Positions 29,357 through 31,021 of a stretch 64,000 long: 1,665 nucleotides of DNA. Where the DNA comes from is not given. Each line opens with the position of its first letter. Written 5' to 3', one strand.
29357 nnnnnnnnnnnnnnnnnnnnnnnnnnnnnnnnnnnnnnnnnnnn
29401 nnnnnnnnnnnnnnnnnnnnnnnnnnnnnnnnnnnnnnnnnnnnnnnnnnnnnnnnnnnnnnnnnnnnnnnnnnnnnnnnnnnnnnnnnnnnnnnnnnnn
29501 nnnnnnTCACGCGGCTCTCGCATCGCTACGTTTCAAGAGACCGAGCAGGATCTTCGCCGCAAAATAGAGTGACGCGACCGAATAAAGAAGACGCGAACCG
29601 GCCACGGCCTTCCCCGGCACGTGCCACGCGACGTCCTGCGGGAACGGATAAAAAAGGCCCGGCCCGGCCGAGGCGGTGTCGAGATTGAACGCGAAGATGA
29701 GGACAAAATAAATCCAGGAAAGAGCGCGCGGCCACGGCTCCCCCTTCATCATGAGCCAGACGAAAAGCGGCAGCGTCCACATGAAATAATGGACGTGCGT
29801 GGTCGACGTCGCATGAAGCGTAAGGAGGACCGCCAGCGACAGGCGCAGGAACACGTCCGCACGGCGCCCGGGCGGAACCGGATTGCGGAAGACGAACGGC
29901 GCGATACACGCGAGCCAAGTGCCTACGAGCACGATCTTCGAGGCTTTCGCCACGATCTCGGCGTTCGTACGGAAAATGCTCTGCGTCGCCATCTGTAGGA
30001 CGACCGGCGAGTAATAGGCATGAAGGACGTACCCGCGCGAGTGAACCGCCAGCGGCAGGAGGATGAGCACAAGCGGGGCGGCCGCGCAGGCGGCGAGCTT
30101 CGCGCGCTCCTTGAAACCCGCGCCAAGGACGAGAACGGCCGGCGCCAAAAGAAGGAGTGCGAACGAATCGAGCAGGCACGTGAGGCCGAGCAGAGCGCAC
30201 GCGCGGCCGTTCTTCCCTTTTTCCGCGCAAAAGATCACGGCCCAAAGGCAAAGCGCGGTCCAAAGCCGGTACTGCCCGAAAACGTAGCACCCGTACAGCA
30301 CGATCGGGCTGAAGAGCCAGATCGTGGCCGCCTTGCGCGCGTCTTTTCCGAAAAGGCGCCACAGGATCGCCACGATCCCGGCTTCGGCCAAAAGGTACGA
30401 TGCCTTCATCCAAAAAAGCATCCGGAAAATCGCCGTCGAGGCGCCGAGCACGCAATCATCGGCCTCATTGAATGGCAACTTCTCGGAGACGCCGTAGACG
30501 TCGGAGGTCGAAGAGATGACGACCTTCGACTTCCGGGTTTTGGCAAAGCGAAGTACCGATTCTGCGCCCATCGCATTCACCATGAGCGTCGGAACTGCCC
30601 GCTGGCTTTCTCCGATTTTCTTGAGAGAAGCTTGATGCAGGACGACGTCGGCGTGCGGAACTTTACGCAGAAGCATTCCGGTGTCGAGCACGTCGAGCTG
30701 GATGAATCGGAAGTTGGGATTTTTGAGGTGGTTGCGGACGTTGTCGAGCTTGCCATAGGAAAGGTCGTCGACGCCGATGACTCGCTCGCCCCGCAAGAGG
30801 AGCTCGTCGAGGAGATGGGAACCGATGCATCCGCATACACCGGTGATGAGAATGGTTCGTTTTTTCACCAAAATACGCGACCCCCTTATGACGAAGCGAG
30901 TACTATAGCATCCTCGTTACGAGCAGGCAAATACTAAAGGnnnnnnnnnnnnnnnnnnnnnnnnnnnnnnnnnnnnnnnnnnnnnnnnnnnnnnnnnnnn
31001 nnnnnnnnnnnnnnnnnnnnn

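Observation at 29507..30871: Chimeric ORF: truncated SDR Rossmann domain fused to a polytopic membrane domain, with full-length paralogs of both halves nearby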

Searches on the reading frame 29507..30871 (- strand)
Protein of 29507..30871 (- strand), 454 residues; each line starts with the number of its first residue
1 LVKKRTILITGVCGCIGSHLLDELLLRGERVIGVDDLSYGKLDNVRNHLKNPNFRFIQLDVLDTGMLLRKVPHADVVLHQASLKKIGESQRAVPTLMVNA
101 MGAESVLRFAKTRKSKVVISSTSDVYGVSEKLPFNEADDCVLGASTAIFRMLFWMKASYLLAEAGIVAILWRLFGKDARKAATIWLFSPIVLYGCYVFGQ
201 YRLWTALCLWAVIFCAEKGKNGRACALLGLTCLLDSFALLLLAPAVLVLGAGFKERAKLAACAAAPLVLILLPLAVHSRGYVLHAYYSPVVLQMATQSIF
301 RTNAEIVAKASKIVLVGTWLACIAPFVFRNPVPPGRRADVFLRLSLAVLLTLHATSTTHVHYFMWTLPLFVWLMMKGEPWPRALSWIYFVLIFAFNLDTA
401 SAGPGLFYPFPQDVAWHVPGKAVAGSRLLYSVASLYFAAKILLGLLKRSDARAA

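Call 5: search_protein_families(library=pfam, proteins=[window:29507-30871:-], max_evalue=0.1)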
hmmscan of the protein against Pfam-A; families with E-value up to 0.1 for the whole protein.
window:29507-30871:- (454 aa): 9 families
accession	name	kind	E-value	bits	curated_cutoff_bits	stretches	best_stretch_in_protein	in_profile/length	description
PF01370.27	Epimerase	-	1.9e-19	70.5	20.9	1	7-138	1-131/240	NAD dependent epimerase/dehydratase family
PF16363.11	GDP_Man_Dehyd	-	2.7e-18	66.9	27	1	8-137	1-144/332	GDP-mannose 4,6 dehydratase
PF01073.25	3Beta_HSD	-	4.8e-10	39.4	22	1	8-138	1-133/280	3-beta hydroxysteroid dehydrogenase/isomerase family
PF02719.21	Polysacc_synt_2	-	4.5e-07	29.8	20.2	1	7-122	1-128/293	Polysaccharide biosynthesis protein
PF07993.18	NAD_binding_4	-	7.2e-05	22.5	20.1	1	73-127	88-142/258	Male sterility protein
PF04321.23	RmlD_sub_bind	-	0.0001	21.9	27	1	6-139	2-118/287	RmlD substrate binding domain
PF00106.31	adh_short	-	0.014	15.3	26.6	1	6-66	2-63/195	short chain dehydrogenase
PF13460.12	NAD_binding_10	-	0.036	14.4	27.2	1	14-110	4-94/184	NAD(P)H-binding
PF09594.16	GT87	-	0.044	14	25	1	154-338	26-223/237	Glycosyltransferase family 87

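Call 6: find_homologous_proteins(query=window:29507-30871:-)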
Query window:29507-30871:- (454 aa): 154 proteins with E <= 0.001 among 8000 candidates; the best 120 are listed.
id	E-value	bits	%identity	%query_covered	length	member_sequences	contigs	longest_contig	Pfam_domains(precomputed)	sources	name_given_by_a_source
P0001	0.0e+0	1014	100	100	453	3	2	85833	PF16363.12,PF02719.22,PF01073.26,PF01370.28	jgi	-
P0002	6.5e-63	231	44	66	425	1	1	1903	-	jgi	jgi:hypothetical protein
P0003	8.2e-59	218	53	42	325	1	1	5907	PF04321.24,PF16363.12,PF02719.22,PF01073.26,PF07993.19,PF01370.28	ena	-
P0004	7.8e-58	215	55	41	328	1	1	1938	PF04321.24,PF16363.12,PF02719.22,PF01073.26,PF07993.19,PF01370.28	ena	-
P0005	2.1e-54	203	52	42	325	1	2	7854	PF04321.24,PF16363.12,PF02719.22,PF01073.26,PF07993.19,PF01370.28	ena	-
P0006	9.9e-53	198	52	42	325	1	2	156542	PF04321.24,PF16363.12,PF02719.22,PF01073.26,PF07993.19,PF01370.28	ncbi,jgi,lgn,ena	-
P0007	4.3e-52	196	52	40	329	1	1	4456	PF04321.24,PF16363.12,PF02719.22,PF01073.26,PF07993.19,PF13460.13,PF01370.28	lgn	-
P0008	3.2e-51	193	52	40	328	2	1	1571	PF04321.24,PF16363.12,PF02719.22,PF01073.26,PF07993.19,PF01370.28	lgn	-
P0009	1.7e-50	190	49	42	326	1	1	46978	PF04321.24,PF16363.12,PF02719.22,PF01073.26,PF07993.19,PF01370.28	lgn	-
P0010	3.4e-50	189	50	40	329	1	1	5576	PF04321.24,PF16363.12,PF02719.22,PF01073.26,PF07993.19,PF01370.28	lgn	-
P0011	6.9e-50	188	49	41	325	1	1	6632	PF04321.24,PF16363.12,PF02719.22,PF01073.26,PF07993.19,PF01370.28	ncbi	-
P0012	3.4e-48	183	49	41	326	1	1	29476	PF04321.24,PF16363.12,PF02719.22,PF01073.26,PF07993.19,PF01370.28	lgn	-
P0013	2.0e-45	174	48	40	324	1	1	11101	PF04321.24,PF16363.12,PF02719.22,PF01073.26,PF07993.19,PF01370.28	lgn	-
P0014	4.8e-40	156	46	41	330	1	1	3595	PF04321.24,PF16363.12,PF02719.22,PF01073.26,PF07993.19,PF01370.28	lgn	-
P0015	7.8e-39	152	47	39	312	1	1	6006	PF16363.12,PF01073.26,PF01370.28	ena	-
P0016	1.1e-38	151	45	41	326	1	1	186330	PF04321.24,PF16363.12,PF02719.22,PF01073.26,PF07993.19,PF01370.28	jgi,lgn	jgi:UDP-glucose 4-epimerase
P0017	2.1e-38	151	44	39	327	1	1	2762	PF04321.24,PF16363.12,PF02719.22,PF01073.26,PF07993.19,PF01370.28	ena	-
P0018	2.7e-38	150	46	41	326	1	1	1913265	PF04321.24,PF16363.12,PF02719.22,PF01073.26,PF07993.19,PF01370.28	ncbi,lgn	ncbi:MAG: GDP-mannose 4,6-dehydratase [Bacteriovoracia bacterium]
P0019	3.1e-38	150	43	42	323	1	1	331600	PF04321.24,PF16363.12,PF02719.22,PF01073.26,PF07993.19,PF13460.13,PF00106.32,PF01370.28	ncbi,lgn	-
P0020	4.6e-36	143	56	30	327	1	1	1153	PF04321.24,PF16363.12,PF02719.22,PF05368.20,PF01073.26,PF07993.19,PF13460.13,PF01370.28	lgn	-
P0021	1.5e-35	141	50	31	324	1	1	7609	PF04321.24,PF16363.12,PF02719.22,PF05368.20,PF01073.26,PF07993.19,PF01370.28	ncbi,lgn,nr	ncbi:MAG: GDP-mannose 4,6-dehydratase [Bacteroidetes bacterium]|nr:GDP-mannose 4,6-dehydratase [Bact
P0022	4.8e-35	139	51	31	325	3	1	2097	PF04321.24,PF16363.12,PF02719.22,PF01073.26,PF07993.19,PF01370.28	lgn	-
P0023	4.9e-35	139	50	31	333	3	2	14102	PF04321.24,PF16363.12,PF02719.22,PF01073.26,PF07993.19,PF01370.28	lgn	-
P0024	1.0e-34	138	49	31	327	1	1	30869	PF04321.24,PF16363.12,PF02719.22,PF01073.26,PF07993.19,PF01370.28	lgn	-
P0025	2.4e-34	137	50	31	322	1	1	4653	PF04321.24,PF16363.12,PF02719.22,PF01073.26,PF07993.19,PF13460.13,PF01370.28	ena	-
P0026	1.7e-33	134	49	31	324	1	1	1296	PF04321.24,PF16363.12,PF02719.22,PF01073.26,PF07993.19,PF01370.28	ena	-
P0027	1.7e-33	134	41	40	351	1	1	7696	PF04321.24,PF16363.12,PF02719.22,PF01073.26,PF07993.19,PF01370.28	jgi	jgi:UDP-glucose 4-epimerase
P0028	2.8e-33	134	50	31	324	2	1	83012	PF04321.24,PF16363.12,PF02719.22,PF01073.26,PF07993.19,PF01370.28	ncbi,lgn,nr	ncbi:MAG: NAD-dependent epimerase/dehydratase family protein [Deltaproteobacteria bacterium]|nr:NAD-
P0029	4.5e-33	133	46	31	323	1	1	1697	PF04321.24,PF16363.12,PF02719.22,PF01073.26,PF07993.19,PF13460.13,PF01370.28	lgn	-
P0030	7.0e-33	132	49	31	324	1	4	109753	PF04321.24,PF16363.12,PF02719.22,PF01073.26,PF07993.19,PF01370.28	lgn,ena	-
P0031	1.8e-32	131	51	31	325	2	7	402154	PF04321.24,PF16363.12,PF02719.22,PF01073.26,PF07993.19,PF01370.28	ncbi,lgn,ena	-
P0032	4.3e-32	130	50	31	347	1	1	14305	PF04321.24,PF16363.12,PF02719.22,PF01073.26,PF07993.19,PF01370.28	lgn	-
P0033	5.9e-32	129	47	31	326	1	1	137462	PF04321.24,PF16363.12,PF02719.22,PF01073.26,PF07993.19,PF13460.13,PF01370.28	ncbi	ncbi:MAG: NAD-dependent epimerase/dehydratase family protein [Candidatus Omnitrophota bacterium]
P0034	7.1e-32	129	40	40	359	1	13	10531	PF04321.24,PF16363.12,PF02719.22,PF01073.26,PF07993.19,PF01370.28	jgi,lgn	-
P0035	2.0e-31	127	39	41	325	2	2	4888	PF04321.24,PF16363.12,PF02719.22,PF01073.26,PF07993.19,PF01370.28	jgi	jgi:UDP-glucose 4-epimerase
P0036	3.1e-31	127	45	31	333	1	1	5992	PF04321.24,PF16363.12,PF02719.22,PF01073.26,PF07993.19,PF01370.28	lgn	-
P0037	4.0e-31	126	39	40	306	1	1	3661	PF04321.24,PF16363.12,PF02719.22,PF01073.26,PF07993.19,PF01370.28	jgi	jgi:UDP-glucose 4-epimerase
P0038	4.1e-31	126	45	31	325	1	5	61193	PF04321.24,PF16363.12,PF02719.22,PF01073.26,PF07993.19,PF01370.28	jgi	jgi:UDP-glucose 4-epimerase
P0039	6.0e-31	126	46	31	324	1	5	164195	PF04321.24,PF16363.12,PF02719.22,PF01073.26,PF07993.19,PF01370.28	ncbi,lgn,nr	ncbi:MAG: GDP-mannose 4,6-dehydratase [Bacteroidetes bacterium]|nr:GDP-mannose 4,6-dehydratase [Bact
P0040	6.1e-31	126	40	41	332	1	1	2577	PF04321.24,PF16363.12,PF02719.22,PF01073.26,PF07993.19,PF13460.13,PF01370.28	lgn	-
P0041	6.8e-31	126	44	32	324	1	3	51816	PF04321.24,PF16363.12,PF02719.22,PF01073.26,PF07993.19,PF01370.28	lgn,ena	-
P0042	7.2e-31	126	47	31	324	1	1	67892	PF04321.24,PF16363.12,PF02719.22,PF01073.26,PF07993.19,PF01370.28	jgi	-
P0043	7.3e-31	126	47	31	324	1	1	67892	PF04321.24,PF16363.12,PF02719.22,PF01073.26,PF07993.19,PF01370.28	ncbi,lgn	-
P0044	8.5e-31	125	39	42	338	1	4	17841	PF04321.24,PF16363.12,PF02719.22,PF01073.26,PF07993.19,PF01370.28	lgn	-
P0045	1.1e-30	125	49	31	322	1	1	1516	PF04321.24,PF16363.12,PF02719.22,PF01073.26,PF07993.19,PF01370.28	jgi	jgi:UDP-glucose 4-epimerase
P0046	1.2e-30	125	37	42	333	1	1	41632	PF04321.24,PF16363.12,PF02719.22,PF01073.26,PF07993.19,PF13460.13,PF01370.28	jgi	-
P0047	3.3e-29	120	43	35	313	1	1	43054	PF04321.24,PF16363.12,PF02719.22,PF01073.26,PF07993.19,PF01370.28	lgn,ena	-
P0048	3.7e-29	120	46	31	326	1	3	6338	PF04321.24,PF16363.12,PF02719.22,PF01073.26,PF07993.19,PF01370.28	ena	-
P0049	4.1e-29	120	41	41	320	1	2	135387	PF04321.24,PF16363.12,PF02719.22,PF01073.26,PF07993.19,PF01370.28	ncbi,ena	ncbi:MAG: NAD-dependent epimerase/dehydratase family protein [Planctomycetota bacterium]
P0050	2.8e-28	117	51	29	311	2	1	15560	PF04321.24,PF16363.12,PF02719.22,PF01073.26,PF07993.19,PF01370.28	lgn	-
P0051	1.2e-27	115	46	31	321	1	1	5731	PF04321.24,PF16363.12,PF02719.22,PF01073.26,PF07993.19,PF13460.13,PF01370.28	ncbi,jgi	ncbi:MAG: GDP-mannose 4,6-dehydratase [Candidatus Thorarchaeota archaeon]|jgi:UDP-glucose 4-epimeras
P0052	1.5e-27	115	37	44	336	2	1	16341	PF04321.24,PF16363.12,PF02719.22,PF01073.26,PF07993.19,PF13460.13,PF00106.32,PF01370.28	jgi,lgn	jgi:UDP-glucose 4-epimerase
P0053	4.2e-27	113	40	41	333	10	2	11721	PF04321.24,PF16363.12,PF02719.22,PF01073.26,PF07993.19,PF01370.28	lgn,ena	-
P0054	2.4e-25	107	37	43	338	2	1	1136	PF04321.24,PF16363.12,PF02719.22,PF01073.26,PF07993.19,PF00106.32,PF01370.28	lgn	-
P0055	2.0e-23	101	37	37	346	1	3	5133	PF04321.24,PF16363.12,PF02719.22,PF01073.26,PF07993.19,PF01370.28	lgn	-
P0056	9.2e-23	99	36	43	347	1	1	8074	PF04321.24,PF16363.12,PF02719.22,PF01073.26,PF07993.19,PF01370.28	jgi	jgi:UDP-glucose 4-epimerase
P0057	5.2e-22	96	38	41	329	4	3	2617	PF04321.24,PF16363.12,PF02719.22,PF01073.26,PF07993.19,PF01370.28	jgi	jgi:UDP-glucose 4-epimerase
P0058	5.5e-22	96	45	31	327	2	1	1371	PF04321.24,PF16363.12,PF02719.22,PF01073.26,PF07993.19,PF13460.13,PF01370.28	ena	-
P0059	1.1e-21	95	35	41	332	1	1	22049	PF04321.24,PF16363.12,PF02719.22,PF01073.26,PF07993.19,PF00106.32,PF01370.28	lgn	-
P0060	1.6e-21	95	38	37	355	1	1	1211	PF04321.24,PF16363.12,PF02719.22,PF01073.26,PF07993.19,PF01370.28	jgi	jgi:UDP-glucose 4-epimerase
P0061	2.4e-21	94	38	41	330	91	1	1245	PF04321.24,PF16363.12,PF02719.22,PF01073.26,PF07993.19,PF01370.28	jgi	-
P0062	5.7e-21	93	39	40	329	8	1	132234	PF04321.24,PF16363.12,PF02719.22,PF01073.26,PF07993.19,PF13460.13,PF01370.28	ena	-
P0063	6.7e-21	93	37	42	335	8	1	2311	PF04321.24,PF16363.12,PF02719.22,PF01073.26,PF07993.19,PF13460.13,PF01370.28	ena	-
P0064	7.4e-21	93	36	42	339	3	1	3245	PF04321.24,PF16363.12,PF02719.22,PF05368.20,PF01073.26,PF07993.19,PF13460.13,PF01370.28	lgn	-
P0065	2.3e-20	91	34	41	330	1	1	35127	PF04321.24,PF16363.12,PF02719.22,PF01073.26,PF07993.19,PF01370.28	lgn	-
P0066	2.0e-19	88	36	42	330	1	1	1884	PF04321.24,PF16363.12,PF02719.22,PF01073.26,PF07993.19,PF13460.13,PF01370.28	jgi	-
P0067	2.1e-19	88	37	41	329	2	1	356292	PF04321.24,PF16363.12,PF02719.22,PF01073.26,PF07993.19,PF13460.13,PF01370.28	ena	-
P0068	6.8e-19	86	43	27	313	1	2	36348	PF04321.24,PF16363.12,PF02719.22,PF01073.26,PF07993.19,PF01370.28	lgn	-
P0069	6.9e-19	86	35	42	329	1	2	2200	PF04321.24,PF16363.12,PF02719.22,PF01073.26,PF07993.19,PF01370.28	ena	-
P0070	1.3e-18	85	34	39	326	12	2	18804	PF04321.24,PF16363.12,PF02719.22,PF01073.26,PF07993.19,PF01370.28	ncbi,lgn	-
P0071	1.6e-18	85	35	41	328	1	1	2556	PF04321.24,PF16363.12,PF02719.22,PF01073.26,PF07993.19,PF13460.13,PF01370.28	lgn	-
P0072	1.7e-18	85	34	39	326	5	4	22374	PF04321.24,PF16363.12,PF02719.22,PF01073.26,PF07993.19,PF01370.28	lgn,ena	-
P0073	1.9e-18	85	36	42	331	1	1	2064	PF04321.24,PF16363.12,PF02719.22,PF01073.26,PF07993.19,PF01370.28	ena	-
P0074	2.6e-18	84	34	41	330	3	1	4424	PF04321.24,PF16363.12,PF02719.22,PF01073.26,PF07993.19,PF13460.13,PF01370.28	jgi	jgi:UDP-glucose 4-epimerase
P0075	3.3e-18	84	36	42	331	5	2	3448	PF16363.12,PF02719.22,PF01073.26,PF07993.19,PF01370.28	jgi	jgi:UDP-glucose 4-epimerase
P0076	4.1e-18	84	34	39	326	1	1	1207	PF04321.24,PF16363.12,PF02719.22,PF01073.26,PF07993.19,PF01370.28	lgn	-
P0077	5.4e-18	83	36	42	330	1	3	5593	PF04321.24,PF16363.12,PF02719.22,PF01073.26,PF07993.19,PF13460.13,PF01370.28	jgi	jgi:UDP-glucose 4-epimerase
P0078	6.3e-18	83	36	37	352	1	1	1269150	PF04321.24,PF16363.12,PF02719.22,PF01073.26,PF07993.19,PF01370.28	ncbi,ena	-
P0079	9.6e-18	82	36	42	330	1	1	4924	PF04321.24,PF16363.12,PF02719.22,PF01073.26,PF07993.19,PF01370.28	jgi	jgi:UDP-glucose 4-epimerase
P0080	1.0e-17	82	36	42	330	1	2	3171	PF04321.24,PF16363.12,PF02719.22,PF01073.26,PF07993.19,PF13460.13,PF01370.28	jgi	jgi:UDP-glucose 4-epimerase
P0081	1.6e-17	82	35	43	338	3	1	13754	PF04321.24,PF16363.12,PF02719.22,PF01073.26,PF07993.19,PF13460.13,PF01370.28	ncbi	ncbi:MAG TPA: NAD-dependent epimerase/dehydratase family protein [Thermoleophilaceae bacterium]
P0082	2.5e-17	81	34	41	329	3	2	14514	PF04321.24,PF16363.12,PF02719.22,PF01073.26,PF07993.19,PF13460.13,PF01370.28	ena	-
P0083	2.7e-17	81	34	42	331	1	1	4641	PF04321.24,PF16363.12,PF02719.22,PF01073.26,PF07993.19,PF01370.28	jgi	jgi:UDP-glucose 4-epimerase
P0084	3.7e-17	80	38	31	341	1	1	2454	PF04321.24,PF16363.12,PF02719.22,PF01073.26,PF07993.19,PF00106.32,PF01370.28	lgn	-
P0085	6.0e-17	80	40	31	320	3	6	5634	PF04321.24,PF16363.12,PF02719.22,PF01073.26,PF07993.19,PF01370.28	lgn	-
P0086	8.2e-17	79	35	42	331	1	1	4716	PF04321.24,PF16363.12,PF02719.22,PF01073.26,PF07993.19,PF01370.28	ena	-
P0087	1.0e-16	79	33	42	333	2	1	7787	PF16363.12,PF02719.22,PF01073.26,PF07993.19,PF01370.28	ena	-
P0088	1.2e-16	79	32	39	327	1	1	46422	PF04321.24,PF16363.12,PF02719.22,PF01073.26,PF07993.19,PF01370.28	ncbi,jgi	jgi:UDP-glucose 4-epimerase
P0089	1.5e-16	78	37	37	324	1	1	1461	PF04321.24,PF16363.12,PF02719.22,PF01073.26,PF07993.19,PF01370.28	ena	-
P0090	2.0e-16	78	34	40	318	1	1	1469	PF04321.24,PF16363.12,PF02719.22,PF01073.26,PF07993.19,PF01370.28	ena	-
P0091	2.4e-16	78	41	31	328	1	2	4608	PF04321.24,PF16363.12,PF02719.22,PF01073.26,PF07993.19,PF13460.13,PF01370.28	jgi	jgi:UDP-glucose 4-epimerase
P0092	2.6e-16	78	35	41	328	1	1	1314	PF04321.24,PF16363.12,PF02719.22,PF01073.26,PF07993.19,PF01370.28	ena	-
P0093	4.0e-16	77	35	39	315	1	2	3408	PF04321.24,PF16363.12,PF02719.22,PF01073.26,PF01370.28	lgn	-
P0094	4.2e-16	77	33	47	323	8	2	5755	PF04321.24,PF16363.12,PF05368.20,PF01073.26,PF07993.19,PF01370.28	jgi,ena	-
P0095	4.2e-16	77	34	41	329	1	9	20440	PF04321.24,PF16363.12,PF02719.22,PF01073.26,PF07993.19,PF13460.13,PF01370.28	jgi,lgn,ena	jgi:UDP-glucose 4-epimerase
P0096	4.7e-16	77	34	42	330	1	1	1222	PF04321.24,PF16363.12,PF02719.22,PF01073.26,PF07993.19,PF01370.28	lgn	-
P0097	1.4e-15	75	34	41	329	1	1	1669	PF04321.24,PF16363.12,PF02719.22,PF01073.26,PF07993.19,PF13460.13,PF01370.28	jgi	jgi:UDP-glucose 4-epimerase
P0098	1.4e-15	75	34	41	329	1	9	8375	PF04321.24,PF16363.12,PF02719.22,PF01073.26,PF07993.19,PF13460.13,PF01370.28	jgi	jgi:UDP-glucose 4-epimerase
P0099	1.6e-15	75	35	41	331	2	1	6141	PF04321.24,PF16363.12,PF02719.22,PF01073.26,PF07993.19,PF01370.28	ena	-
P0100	1.7e-15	75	34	41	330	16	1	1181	PF04321.24,PF16363.12,PF02719.22,PF01073.26,PF07993.19,PF13460.13,PF01370.28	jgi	jgi:UDP-glucose 4-epimerase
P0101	4.9e-15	73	34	40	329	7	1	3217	PF04321.24,PF16363.12,PF02719.22,PF01073.26,PF07993.19,PF01370.28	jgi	jgi:UDP-glucose 4-epimerase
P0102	2.7e-14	71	35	29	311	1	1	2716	PF04321.24,PF16363.12,PF02719.22,PF01073.26,PF07993.19,PF01370.28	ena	-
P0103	4.1e-14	70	35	31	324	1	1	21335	PF16363.12,PF01073.26,PF07993.19,PF01370.28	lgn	-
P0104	1.2e-13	69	38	31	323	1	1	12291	PF04321.24,PF16363.12,PF02719.22,PF05368.20,PF01073.26,PF07993.19,PF01370.28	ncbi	-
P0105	2.7e-13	68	40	30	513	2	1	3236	PF04321.24,PF16363.12,PF01073.26,PF07993.19,PF01370.28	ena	-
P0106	3.1e-13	68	39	31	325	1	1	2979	PF08659.17,PF04321.24,PF16363.12,PF02719.22,PF05368.20,PF01073.26,PF07993.19,PF13460.13,PF01370.28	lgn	-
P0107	3.1e-13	68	39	31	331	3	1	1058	PF04321.24,PF16363.12,PF02719.22,PF01073.26,PF07993.19,PF01370.28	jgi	-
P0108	3.2e-13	67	33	41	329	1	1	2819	PF04321.24,PF16363.12,PF02719.22,PF01073.26,PF07993.19,PF01370.28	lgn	-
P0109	6.4e-13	67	33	42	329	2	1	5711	PF04321.24,PF16363.12,PF02719.22,PF01073.26,PF07993.19,PF01370.28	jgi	jgi:UDP-glucose 4-epimerase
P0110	6.9e-13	66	33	42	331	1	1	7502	PF04321.24,PF16363.12,PF02719.22,PF01073.26,PF07993.19,PF13460.13,PF01370.28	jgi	jgi:UDP-glucose 4-epimerase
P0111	9.7e-13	66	32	41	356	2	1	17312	PF04321.24,PF16363.12,PF02719.22,PF01073.26,PF07993.19,PF01370.28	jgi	jgi:UDP-glucose 4-epimerase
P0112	1.5e-12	65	33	42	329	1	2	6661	PF04321.24,PF16363.12,PF02719.22,PF01073.26,PF07993.19,PF01370.28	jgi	jgi:UDP-glucose 4-epimerase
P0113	3.4e-12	64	42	29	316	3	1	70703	PF04321.24,PF16363.12,PF02719.22,PF01073.26,PF01370.28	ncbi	-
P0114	6.7e-12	63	32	41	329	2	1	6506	PF04321.24,PF16363.12,PF02719.22,PF01073.26,PF07993.19,PF13460.13,PF01370.28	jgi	jgi:UDP-glucose 4-epimerase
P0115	1.5e-11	62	40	29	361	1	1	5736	PF04321.24,PF16363.12,PF02719.22,PF01073.26,PF07993.19,PF13460.13,PF01370.28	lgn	-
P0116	1.6e-11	62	38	27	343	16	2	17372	PF16363.12,PF02719.22,PF01073.26,PF01370.28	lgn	-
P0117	5.5e-11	60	38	30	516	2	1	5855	PF04321.24,PF16363.12,PF01073.26,PF07993.19,PF01370.28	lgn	-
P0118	1.3e-9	56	37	29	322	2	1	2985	PF04321.24,PF16363.12,PF02719.22,PF01073.26,PF07993.19,PF13460.13,PF01370.28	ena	-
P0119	1.4e-9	56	37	29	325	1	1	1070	PF04321.24,PF16363.12,PF02719.22,PF01073.26,PF07993.19,PF00106.32,PF01370.28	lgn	-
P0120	3.0e-9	54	38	29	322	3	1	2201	PF04321.24,PF16363.12,PF02719.22,PF01073.26,PF07993.19,PF13460.13,PF03435.25,PF01370.28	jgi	jgi:UDP-glucuronate 4-epimerase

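Call 8: list_cluster_members(proteins=[P0001, P0002])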
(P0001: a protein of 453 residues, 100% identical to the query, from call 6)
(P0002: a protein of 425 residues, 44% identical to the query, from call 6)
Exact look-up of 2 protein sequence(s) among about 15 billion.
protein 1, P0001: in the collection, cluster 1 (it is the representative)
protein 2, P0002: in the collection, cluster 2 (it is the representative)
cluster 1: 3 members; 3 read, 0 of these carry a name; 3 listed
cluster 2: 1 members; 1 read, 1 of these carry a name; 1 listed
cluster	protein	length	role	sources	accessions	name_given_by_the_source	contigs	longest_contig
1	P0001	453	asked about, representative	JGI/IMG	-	-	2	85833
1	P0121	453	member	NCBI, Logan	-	-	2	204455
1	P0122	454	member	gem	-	-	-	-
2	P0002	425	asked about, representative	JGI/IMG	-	hypothetical protein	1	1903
